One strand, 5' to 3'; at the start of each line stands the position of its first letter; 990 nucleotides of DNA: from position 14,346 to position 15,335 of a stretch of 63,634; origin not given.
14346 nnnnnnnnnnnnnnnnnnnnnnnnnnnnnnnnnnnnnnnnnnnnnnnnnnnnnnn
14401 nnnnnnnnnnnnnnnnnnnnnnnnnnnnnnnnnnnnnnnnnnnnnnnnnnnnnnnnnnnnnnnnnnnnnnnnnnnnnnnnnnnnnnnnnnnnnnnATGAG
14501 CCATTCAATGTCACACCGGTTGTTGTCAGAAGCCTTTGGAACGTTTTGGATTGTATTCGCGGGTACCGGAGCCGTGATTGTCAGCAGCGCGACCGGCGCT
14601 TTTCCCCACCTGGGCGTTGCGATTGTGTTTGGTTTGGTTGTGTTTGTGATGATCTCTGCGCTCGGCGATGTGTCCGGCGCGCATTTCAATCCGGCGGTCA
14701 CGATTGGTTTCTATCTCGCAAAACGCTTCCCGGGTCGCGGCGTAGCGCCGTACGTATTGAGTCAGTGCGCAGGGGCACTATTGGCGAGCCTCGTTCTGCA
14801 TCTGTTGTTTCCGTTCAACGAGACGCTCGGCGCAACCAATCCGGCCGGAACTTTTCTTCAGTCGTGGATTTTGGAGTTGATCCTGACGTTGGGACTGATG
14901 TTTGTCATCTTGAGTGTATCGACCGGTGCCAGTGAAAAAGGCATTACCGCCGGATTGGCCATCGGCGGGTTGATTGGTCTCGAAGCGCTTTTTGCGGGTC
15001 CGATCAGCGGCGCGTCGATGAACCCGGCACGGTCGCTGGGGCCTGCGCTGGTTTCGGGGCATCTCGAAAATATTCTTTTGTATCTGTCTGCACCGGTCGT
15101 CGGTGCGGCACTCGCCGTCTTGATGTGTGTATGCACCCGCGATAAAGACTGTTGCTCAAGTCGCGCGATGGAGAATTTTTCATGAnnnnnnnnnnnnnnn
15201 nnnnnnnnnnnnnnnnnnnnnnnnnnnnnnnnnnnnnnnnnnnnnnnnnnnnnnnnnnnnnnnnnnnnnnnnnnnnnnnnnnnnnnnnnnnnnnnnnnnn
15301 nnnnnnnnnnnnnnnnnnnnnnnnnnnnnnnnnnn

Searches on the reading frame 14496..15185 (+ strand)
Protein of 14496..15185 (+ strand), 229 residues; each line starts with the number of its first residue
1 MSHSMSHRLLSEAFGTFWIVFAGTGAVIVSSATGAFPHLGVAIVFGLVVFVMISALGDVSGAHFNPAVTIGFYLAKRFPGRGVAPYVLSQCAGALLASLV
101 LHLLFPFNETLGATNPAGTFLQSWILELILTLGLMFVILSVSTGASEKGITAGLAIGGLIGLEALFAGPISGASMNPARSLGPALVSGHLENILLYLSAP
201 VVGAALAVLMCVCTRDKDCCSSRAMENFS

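Call 7: search_protein_families(library=pfam, proteins=[window:14496-15185:+], max_evalue=0.001)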
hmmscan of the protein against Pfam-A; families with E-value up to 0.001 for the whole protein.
window:14496-15185:+ (229 aa): 1 family
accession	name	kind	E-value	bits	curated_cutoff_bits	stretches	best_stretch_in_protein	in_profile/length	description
PF00230.25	MIP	-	4e-48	164.6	25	1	4-210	6-221/222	Major intrinsic protein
